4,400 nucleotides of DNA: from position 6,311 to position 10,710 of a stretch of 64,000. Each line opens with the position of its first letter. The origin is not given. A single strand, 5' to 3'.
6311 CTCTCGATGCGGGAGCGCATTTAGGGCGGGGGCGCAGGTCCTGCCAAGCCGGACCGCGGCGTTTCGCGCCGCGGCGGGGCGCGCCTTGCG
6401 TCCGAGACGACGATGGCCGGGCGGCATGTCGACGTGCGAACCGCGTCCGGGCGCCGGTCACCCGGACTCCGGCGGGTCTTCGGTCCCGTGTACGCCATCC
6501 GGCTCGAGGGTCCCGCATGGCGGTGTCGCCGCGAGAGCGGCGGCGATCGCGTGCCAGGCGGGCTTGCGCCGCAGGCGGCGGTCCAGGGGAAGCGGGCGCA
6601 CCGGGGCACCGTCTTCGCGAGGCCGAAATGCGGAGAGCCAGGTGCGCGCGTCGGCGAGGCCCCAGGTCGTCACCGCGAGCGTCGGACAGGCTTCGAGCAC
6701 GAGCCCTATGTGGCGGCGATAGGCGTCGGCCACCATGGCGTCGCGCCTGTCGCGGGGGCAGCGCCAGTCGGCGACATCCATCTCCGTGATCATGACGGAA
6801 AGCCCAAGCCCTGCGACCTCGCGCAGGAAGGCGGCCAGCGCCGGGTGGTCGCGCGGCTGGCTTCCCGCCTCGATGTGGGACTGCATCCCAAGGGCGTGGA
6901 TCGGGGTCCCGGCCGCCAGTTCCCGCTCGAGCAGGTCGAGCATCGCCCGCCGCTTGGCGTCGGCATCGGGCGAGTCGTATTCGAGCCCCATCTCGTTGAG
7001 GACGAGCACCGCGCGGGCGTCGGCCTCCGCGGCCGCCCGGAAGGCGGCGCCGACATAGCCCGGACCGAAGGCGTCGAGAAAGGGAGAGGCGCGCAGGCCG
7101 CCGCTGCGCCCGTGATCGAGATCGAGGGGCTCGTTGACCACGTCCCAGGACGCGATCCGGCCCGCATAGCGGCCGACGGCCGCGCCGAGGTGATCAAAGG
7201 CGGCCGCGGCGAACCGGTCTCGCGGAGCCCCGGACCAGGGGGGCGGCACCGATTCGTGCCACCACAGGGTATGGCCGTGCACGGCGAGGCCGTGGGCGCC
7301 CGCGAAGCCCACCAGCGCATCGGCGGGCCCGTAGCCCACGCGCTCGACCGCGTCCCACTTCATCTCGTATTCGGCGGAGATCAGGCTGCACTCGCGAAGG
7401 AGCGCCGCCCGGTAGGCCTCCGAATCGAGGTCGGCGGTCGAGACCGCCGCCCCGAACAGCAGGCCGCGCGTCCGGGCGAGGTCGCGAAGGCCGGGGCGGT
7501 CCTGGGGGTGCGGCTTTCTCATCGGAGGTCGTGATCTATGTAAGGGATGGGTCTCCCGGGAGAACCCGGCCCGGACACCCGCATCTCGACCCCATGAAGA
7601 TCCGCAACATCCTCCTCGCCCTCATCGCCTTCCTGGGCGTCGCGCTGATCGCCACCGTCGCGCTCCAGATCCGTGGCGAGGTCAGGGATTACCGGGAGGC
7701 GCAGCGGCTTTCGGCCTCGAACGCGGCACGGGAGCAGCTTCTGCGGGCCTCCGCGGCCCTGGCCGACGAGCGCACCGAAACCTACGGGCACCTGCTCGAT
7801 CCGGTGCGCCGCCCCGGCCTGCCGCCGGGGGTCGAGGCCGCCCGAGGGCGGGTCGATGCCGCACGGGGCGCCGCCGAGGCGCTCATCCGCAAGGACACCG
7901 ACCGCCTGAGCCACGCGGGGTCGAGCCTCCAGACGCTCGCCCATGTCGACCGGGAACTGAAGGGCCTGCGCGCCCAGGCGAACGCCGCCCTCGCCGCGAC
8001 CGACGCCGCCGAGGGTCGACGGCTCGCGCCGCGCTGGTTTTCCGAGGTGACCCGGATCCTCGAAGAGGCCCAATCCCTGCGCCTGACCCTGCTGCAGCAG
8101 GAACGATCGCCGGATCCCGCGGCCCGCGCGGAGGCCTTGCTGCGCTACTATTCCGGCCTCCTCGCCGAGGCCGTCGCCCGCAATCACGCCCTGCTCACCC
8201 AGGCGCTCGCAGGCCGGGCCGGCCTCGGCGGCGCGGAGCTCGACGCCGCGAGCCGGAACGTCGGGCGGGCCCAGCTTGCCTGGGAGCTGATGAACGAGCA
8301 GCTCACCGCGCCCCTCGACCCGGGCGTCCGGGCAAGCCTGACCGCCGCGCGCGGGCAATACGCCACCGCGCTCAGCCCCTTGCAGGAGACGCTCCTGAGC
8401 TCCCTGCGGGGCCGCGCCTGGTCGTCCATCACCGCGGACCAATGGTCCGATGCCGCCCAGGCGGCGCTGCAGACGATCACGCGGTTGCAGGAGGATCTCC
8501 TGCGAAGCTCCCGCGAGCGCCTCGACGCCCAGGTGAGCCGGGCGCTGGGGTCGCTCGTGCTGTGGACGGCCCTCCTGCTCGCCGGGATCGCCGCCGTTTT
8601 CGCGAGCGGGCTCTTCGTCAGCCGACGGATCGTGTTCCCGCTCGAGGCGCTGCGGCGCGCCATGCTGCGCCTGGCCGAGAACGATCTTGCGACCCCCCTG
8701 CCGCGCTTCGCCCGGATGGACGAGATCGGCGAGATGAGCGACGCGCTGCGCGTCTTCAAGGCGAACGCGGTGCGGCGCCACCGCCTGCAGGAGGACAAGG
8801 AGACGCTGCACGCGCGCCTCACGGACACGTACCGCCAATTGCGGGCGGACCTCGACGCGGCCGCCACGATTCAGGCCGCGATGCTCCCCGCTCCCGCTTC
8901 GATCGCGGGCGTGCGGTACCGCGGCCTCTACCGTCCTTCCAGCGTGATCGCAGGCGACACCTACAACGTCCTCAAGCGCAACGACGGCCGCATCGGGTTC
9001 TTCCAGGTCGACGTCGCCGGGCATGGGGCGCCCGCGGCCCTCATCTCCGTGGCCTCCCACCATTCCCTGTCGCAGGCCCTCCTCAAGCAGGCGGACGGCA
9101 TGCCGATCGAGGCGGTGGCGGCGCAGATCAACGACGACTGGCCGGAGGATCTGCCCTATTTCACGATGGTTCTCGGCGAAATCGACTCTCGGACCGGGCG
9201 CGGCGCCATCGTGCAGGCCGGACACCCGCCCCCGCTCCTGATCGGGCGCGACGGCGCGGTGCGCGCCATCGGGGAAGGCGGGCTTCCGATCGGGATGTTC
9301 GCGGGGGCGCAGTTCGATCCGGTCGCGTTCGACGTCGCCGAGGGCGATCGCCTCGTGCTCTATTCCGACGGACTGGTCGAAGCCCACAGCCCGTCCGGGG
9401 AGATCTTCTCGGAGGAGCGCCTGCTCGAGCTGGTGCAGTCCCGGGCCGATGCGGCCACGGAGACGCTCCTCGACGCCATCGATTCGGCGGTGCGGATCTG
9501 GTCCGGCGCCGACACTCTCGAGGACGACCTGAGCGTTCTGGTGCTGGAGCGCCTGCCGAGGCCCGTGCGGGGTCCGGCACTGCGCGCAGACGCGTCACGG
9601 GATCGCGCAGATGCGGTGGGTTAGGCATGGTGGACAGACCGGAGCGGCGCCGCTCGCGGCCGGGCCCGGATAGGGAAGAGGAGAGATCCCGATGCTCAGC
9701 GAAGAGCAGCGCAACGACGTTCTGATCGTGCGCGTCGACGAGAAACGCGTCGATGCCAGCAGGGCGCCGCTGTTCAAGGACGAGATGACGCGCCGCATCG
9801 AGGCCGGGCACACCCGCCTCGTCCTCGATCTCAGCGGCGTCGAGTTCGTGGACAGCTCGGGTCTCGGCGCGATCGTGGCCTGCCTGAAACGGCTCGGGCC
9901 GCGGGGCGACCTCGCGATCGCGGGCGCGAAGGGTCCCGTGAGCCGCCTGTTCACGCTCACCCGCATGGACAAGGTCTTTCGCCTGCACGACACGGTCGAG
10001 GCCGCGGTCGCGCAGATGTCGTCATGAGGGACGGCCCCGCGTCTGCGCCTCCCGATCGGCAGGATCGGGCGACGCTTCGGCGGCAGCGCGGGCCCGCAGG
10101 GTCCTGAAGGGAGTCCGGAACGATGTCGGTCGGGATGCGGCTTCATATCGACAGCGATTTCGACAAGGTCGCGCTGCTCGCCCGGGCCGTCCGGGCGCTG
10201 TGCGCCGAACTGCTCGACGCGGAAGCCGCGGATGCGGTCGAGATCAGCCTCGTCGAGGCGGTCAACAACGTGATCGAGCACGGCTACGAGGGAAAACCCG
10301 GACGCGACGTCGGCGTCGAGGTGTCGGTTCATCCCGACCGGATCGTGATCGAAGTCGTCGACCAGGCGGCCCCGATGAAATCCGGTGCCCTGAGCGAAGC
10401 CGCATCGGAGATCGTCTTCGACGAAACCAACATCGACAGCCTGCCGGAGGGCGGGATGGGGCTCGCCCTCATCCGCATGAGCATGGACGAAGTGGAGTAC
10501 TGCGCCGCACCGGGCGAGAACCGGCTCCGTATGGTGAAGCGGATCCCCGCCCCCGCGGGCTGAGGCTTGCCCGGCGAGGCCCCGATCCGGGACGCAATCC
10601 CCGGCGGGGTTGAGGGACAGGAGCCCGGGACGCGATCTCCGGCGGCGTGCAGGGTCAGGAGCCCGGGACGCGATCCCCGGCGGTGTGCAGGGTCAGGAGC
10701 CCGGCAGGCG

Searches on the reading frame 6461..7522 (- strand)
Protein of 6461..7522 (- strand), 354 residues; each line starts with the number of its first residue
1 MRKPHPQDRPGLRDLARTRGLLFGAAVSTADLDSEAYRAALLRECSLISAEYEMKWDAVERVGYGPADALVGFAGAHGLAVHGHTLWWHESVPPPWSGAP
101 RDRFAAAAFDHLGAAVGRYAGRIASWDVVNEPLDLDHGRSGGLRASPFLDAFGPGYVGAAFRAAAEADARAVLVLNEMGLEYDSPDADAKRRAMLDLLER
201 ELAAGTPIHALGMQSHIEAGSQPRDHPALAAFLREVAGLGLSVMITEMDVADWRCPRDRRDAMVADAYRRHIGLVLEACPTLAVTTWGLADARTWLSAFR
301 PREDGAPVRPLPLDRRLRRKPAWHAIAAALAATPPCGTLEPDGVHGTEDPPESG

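Call 15: search_protein_families(library=pfam, proteins=[window:6461-7522:-], max_evalue=0.001)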
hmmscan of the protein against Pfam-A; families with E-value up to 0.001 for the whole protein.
window:6461-7522:- (354 aa): 1 family
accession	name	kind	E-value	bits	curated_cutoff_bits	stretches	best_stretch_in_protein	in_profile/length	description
PF00331.26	Glyco_hydro_10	-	4.6e-65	220.3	22.1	1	12-328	2-310/311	Glycosyl hydrolase family 10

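Call 58: search_protein_families(library=ncbifam, proteins=[window:6461-7522:-], max_evalue=0.001)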
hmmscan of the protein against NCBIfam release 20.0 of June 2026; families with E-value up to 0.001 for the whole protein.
window:6461-7522:- (354 aa): 1 family
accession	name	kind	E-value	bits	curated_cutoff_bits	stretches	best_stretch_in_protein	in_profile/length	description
NF041944.1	Xylase_Ferestase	equivalog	1.4e-16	59.9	1200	1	22-250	11-251/694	bifunctional endo-1,4-beta-xylanase/feruloyl esterase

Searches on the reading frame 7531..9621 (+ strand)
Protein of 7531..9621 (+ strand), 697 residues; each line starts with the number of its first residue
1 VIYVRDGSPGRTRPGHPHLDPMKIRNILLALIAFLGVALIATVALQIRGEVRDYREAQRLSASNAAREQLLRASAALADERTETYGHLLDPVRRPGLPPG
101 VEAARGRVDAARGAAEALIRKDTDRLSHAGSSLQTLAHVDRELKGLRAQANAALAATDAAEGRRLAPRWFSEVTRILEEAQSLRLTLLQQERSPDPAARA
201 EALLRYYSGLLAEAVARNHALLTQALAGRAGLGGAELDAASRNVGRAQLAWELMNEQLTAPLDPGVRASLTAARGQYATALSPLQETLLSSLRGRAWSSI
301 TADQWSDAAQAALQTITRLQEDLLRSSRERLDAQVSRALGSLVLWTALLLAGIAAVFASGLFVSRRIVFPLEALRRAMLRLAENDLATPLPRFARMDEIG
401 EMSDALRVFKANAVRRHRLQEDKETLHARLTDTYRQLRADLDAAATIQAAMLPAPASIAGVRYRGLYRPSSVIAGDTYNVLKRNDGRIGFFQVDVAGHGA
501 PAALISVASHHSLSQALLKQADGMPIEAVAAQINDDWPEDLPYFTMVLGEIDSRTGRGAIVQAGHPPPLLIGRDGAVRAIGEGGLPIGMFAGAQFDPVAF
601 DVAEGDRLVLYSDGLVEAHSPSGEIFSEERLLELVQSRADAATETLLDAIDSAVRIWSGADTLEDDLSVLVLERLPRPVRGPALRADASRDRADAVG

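Call 15: search_protein_families(library=pfam, proteins=[window:7531-9621:+], max_evalue=0.001)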
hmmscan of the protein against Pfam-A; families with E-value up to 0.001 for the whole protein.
window:7531-9621:+ (697 aa): 2 families
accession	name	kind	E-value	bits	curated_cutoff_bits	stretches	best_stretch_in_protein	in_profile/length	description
PF07228.17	SpoIIE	-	2.1e-41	142.4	25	1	485-674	2-191/192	Stage II sporulation protein E (SpoIIE)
PF00672.30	HAMP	-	6.5e-07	30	25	1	362-411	1-49/53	HAMP domain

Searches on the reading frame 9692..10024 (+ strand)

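Call 15: search_protein_families(library=pfam, proteins=[window:9692-10024:+], max_evalue=0.001)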
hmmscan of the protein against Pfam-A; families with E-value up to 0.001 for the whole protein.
window:9692-10024:+ (111 aa): 2 families
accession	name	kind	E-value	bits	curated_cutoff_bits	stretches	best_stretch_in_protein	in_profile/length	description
PF01740.26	STAS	-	2.6e-20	72.6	22.6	1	5-105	5-106/106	STAS domain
PF13466.11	STAS_2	-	3.5e-13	50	29.2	1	19-93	6-80/80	STAS domain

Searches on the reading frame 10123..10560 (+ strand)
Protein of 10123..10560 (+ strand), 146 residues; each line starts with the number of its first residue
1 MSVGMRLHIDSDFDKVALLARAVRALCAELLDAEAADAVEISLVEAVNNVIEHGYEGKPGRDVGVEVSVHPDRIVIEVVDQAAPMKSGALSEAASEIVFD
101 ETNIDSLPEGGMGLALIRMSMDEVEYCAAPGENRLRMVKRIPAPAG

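Call 15: search_protein_families(library=pfam, proteins=[window:10123-10560:+], max_evalue=0.001)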
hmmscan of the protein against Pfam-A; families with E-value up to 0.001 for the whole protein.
window:10123-10560:+ (146 aa): 2 families
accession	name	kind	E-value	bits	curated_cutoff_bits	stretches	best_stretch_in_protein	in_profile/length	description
PF13581.12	HATPase_c_2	-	1.5e-25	90.1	27.4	1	12-139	4-127/127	Histidine kinase-like ATPase domain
PF02518.31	HATPase_c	-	0.0001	23.1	26.4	1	43-122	10-85/111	Histidine kinase-, DNA gyrase B-, and HSP90-like ATPase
